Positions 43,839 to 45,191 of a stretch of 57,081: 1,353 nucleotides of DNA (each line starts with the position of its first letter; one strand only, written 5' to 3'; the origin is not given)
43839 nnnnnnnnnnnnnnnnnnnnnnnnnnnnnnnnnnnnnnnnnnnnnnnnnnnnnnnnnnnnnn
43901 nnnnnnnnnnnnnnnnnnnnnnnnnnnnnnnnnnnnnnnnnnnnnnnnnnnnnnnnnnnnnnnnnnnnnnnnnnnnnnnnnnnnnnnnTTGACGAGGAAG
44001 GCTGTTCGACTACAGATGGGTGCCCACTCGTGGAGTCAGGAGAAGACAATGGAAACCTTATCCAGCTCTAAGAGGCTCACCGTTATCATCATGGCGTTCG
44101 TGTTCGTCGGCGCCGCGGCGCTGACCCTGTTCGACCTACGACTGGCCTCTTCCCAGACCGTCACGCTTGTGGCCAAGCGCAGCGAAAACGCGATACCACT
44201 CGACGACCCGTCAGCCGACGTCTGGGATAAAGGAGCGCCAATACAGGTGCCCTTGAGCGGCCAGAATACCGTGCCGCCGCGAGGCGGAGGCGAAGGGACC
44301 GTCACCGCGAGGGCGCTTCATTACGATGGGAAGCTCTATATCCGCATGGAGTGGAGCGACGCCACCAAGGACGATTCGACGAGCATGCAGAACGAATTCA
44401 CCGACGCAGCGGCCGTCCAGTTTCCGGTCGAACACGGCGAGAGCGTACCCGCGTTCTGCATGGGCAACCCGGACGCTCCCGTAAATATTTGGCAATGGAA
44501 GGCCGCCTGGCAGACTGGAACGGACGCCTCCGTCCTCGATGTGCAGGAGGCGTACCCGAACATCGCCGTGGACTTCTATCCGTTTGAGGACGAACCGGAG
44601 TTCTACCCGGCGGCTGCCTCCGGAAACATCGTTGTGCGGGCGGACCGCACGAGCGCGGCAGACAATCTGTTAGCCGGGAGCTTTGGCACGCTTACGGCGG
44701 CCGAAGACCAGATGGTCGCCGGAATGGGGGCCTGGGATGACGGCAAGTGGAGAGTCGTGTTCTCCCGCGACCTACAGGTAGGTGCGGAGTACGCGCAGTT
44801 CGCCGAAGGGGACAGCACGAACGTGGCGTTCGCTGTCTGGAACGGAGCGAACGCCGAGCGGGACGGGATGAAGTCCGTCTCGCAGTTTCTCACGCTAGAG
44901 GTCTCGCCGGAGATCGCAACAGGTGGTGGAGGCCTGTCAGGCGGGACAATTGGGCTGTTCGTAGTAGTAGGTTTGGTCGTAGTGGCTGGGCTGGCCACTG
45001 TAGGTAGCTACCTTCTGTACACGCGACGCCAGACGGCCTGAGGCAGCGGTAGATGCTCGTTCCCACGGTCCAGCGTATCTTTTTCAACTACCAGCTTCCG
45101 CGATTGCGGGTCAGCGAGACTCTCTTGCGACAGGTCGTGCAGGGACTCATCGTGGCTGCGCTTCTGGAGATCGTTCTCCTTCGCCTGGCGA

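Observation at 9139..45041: Six paralogous type II DMSO-reductase-family catalytic subunits, but only three beta, two gamma and two delta genes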

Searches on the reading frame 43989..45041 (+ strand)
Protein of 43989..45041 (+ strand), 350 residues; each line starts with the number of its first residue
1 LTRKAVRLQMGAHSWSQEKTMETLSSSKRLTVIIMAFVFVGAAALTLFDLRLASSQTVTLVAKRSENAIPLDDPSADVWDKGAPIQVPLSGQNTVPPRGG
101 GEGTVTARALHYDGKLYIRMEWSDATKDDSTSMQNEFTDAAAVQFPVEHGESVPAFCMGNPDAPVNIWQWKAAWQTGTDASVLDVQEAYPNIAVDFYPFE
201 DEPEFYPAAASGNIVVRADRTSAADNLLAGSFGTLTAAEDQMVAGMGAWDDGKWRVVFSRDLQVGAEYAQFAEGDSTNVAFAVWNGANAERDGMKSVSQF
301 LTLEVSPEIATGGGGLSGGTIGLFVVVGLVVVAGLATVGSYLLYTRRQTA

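Call 4: search_protein_families(library=pfam, proteins=[window:43989-45041:+])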
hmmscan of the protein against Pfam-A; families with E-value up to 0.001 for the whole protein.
window:43989-45041:+ (350 aa): 1 family
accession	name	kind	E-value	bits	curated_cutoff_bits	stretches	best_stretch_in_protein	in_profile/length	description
PF09459.16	EB_dh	-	1.7e-38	133.4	33.3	1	76-296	1-236/236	Ethylbenzene dehydrogenase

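Call 64: search_solved_structures(query=window:44049-45041:+, max_evalue=0.001)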
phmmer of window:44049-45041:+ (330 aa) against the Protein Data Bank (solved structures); distinct sequences matched with E-value up to 0.001: 4.
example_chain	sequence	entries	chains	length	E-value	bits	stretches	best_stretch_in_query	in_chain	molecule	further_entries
7b04_C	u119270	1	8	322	1.7e-28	103.3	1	63-278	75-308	Nitrite oxidoreductase subunit C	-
2ivf_C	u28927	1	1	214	5.3e-17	65.5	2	227-284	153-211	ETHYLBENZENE DEHYDROGENASE GAMMA-SUBUNIT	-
7ona_A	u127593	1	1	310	0.00053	22.8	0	47-74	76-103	SAKe6AC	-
7pvp_A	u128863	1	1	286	0.00071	22.4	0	47-75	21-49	SAKe6BC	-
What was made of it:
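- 44049..45041 (+): G6: NxrC-like haem subunit with an N-terminal signal/TM segment and a C-terminal TM anchor. 7b04_C 103 bits (call 64).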
